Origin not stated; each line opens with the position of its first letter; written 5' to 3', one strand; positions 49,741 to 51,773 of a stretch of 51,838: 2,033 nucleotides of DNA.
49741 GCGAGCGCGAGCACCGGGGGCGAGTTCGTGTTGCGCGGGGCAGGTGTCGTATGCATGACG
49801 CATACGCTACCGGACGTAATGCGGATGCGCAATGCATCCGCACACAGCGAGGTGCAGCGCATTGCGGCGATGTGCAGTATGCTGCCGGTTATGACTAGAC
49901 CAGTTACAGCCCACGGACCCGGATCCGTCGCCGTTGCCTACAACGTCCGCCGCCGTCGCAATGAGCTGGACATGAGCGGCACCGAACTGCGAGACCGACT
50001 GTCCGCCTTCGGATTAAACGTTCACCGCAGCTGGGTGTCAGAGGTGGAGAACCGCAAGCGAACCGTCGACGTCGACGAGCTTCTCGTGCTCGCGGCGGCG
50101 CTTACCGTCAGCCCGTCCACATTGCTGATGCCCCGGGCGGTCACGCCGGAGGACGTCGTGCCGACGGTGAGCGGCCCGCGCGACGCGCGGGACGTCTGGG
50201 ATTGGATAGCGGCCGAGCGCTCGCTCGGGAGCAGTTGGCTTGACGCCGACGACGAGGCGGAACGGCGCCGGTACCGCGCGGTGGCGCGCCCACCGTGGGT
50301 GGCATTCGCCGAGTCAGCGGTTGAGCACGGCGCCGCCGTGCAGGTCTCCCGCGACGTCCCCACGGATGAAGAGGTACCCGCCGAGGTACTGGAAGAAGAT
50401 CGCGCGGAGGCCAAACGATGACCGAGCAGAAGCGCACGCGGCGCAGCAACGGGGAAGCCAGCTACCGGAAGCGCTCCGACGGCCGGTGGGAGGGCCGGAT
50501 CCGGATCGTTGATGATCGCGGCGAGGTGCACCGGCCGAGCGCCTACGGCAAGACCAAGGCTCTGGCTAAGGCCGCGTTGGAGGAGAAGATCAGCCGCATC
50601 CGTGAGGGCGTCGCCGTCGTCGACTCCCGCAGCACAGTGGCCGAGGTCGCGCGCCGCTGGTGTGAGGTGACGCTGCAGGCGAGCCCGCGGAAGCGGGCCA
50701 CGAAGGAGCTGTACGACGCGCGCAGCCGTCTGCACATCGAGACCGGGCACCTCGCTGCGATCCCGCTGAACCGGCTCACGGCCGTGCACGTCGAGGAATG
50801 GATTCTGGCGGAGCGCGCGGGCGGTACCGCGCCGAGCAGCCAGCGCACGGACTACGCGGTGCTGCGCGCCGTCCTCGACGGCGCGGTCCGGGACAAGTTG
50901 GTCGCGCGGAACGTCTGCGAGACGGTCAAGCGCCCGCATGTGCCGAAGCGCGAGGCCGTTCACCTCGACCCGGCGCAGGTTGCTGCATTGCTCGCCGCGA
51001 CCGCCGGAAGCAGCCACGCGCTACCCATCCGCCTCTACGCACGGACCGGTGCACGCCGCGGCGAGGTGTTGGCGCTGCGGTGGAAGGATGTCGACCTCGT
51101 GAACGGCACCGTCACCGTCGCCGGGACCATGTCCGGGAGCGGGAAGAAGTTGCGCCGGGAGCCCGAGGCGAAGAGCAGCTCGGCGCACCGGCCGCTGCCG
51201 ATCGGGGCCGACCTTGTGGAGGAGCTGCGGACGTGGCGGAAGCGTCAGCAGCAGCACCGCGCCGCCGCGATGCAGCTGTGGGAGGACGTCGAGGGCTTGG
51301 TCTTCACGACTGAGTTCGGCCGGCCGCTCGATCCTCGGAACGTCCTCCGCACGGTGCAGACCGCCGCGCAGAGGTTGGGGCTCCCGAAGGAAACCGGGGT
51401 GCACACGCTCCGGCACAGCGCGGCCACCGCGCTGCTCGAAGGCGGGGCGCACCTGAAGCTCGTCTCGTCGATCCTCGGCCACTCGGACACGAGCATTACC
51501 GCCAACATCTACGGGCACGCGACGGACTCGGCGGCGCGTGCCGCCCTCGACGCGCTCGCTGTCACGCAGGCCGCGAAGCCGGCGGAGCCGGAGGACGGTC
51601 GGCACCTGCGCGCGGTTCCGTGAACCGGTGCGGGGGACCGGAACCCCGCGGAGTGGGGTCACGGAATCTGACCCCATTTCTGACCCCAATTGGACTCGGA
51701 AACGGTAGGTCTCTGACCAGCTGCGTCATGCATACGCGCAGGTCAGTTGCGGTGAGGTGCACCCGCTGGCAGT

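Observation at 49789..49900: Genetic switch: two ATGC-N5-GCAT inverted repeats between divergent cro-like and repressor genes; both genes lack SD and may be leaderless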

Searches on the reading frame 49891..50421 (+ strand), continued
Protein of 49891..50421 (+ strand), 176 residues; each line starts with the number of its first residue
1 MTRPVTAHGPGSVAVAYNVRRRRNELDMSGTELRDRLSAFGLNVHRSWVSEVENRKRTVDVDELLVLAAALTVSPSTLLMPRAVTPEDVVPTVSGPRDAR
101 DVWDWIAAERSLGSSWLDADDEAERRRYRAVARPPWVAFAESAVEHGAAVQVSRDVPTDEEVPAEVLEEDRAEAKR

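Call 86: find_encoding_contigs(protein=P0162, flank=2500, max_places=2)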
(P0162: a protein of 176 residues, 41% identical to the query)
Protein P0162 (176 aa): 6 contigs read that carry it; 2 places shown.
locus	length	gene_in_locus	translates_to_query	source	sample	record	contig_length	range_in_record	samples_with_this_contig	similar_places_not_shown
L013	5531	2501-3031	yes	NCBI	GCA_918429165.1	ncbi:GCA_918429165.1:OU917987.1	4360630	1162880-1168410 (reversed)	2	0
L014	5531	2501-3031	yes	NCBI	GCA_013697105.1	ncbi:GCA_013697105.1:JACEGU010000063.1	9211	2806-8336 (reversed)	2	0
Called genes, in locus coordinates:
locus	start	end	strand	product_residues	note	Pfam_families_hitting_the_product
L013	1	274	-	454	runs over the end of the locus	PF05133:SPP1_portal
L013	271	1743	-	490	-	PF03354:TerL_ATPase, PF20441:TerL_nuclease (faint)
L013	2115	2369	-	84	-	PF12728:HTH_17 (weak)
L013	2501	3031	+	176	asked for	-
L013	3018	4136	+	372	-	PF00589:Phage_integrase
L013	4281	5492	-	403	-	PF22022:Phage_int_M (weak), PF00589:Phage_integrase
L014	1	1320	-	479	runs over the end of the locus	-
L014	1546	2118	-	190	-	-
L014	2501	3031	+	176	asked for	-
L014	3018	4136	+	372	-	PF00589:Phage_integrase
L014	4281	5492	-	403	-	PF22022:Phage_int_M (weak), PF00589:Phage_integrase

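Call 87: find_encoding_contigs(protein=P0161, flank=2500, max_places=2)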
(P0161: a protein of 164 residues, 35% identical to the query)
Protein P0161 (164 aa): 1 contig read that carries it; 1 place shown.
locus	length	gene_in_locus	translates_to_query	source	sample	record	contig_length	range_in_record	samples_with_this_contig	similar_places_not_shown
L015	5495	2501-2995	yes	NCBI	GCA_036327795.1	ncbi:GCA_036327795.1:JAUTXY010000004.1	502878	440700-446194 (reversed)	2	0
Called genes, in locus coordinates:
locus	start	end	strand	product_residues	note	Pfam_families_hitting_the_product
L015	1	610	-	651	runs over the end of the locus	PF13362:Toprim_3 (weak), PF13481:AAA_25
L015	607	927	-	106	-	-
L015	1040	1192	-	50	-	-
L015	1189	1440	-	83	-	-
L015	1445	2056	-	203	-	-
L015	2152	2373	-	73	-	PF12728:HTH_17 (weak)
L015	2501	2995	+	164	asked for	-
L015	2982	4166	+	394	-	PF14657:Arm-DNA-bind_4 (faint), PF00589:Phage_integrase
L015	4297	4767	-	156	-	PF22381:Staph_reg_Sar_Rot (weak), PF01047:MarR, PF12802:MarR_2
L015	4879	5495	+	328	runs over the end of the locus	PF08240:ADH_N, PF00107:ADH_zinc_N, PF13602:ADH_zinc_N_2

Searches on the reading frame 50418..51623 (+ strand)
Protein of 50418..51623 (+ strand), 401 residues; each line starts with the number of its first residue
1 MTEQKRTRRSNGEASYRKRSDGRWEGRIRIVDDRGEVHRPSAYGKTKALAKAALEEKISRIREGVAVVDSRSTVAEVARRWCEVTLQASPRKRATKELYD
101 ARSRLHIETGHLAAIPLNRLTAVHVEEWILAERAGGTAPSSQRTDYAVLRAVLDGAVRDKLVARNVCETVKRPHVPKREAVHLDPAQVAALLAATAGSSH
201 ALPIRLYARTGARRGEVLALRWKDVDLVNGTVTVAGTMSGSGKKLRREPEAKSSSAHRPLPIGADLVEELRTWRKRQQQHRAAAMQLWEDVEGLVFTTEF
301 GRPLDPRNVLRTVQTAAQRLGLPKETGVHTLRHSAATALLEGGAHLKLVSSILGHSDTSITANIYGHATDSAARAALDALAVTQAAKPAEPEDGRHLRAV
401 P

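Call 5: search_protein_families(library=pfam, proteins=[window:50418-51623:+], max_evalue=0.01)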
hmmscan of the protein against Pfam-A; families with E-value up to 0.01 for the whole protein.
window:50418-51623:+ (401 aa): 2 families
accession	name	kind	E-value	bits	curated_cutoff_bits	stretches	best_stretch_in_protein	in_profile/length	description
PF00589.27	Phage_integrase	-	5.3e-27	95.1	27.1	1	183-370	3-170/172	Phage integrase family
PF11917.13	DUF3435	-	0.002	17.6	25.8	0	199-227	27-55/418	Protein of unknown function (DUF3435)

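Call 24: search_protein_families(library=phrogs, proteins=[window:50418-51623:+], max_evalue=0.01)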
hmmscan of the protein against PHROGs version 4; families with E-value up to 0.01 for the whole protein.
window:50418-51623:+ (401 aa): 5 families
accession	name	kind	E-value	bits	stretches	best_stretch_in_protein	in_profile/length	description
phrog_1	-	integration and excision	5.5e-62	211.9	1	14-381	111-448/611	integrase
phrog_216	-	integration and excision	3.6e-30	106.1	1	139-380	12-236/301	integrase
phrog_7685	-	integration and excision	3.6e-13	50.6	1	250-378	121-233/240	integrase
phrog_26960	-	unknown function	3.2e-05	25.2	1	14-129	9-123/146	-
phrog_7269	-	integration and excision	0.00014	22.7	1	306-367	10-68/89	integrase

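Call 25: search_protein_families(library=ncbifam, proteins=[window:50418-51623:+], max_evalue=0.01)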
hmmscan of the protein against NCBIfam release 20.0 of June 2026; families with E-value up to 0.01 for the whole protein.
window:50418-51623:+ (401 aa): 10 families
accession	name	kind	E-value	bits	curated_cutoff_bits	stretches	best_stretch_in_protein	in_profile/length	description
TIGR02224.1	recomb_XerC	equivalog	5.1e-31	108.2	335.15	1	114-371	38-280/295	tyrosine recombinase XerC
TIGR02225.1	recomb_XerD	equivalog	1.4e-27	96.8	329.6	1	117-372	38-278/290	site-specific tyrosine recombinase XerD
NF001399.0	PRK00283.1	subfamily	4.1e-26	91.9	279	1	114-372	45-287/300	tyrosine recombinase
NF040815.2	recomb_XerA_Arch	equivalog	6.2e-25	88.3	220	1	161-373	80-259/263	site-specific tyrosine recombinase/integron integrase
TIGR02249.1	integrase_gron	subfamily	3.5e-22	79.1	265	2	304-375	237-307/315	integron integrase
NF011946.0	PRK15417.1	equivalog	7.1e-16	58.3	435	2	310-381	258-331/337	integron integrase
NF002331.0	PRK01287.1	subfamily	2.3e-15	56.4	371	1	141-371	99-315/365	site-specific tyrosine recombinase XerC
NF007371.0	PRK09871.1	subfamily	1.4e-08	34.6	222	1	193-363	21-170/198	tyrosine-type DNA invertase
NF003462.0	PRK05084.1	equivalog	4.3e-08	32.3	267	1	299-380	278-356/360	tyrosine recombinase XerS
NF007370.0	PRK09870.1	subfamily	1.2e-05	25.1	221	1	266-361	85-173/200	tyrosine-type DNA invertase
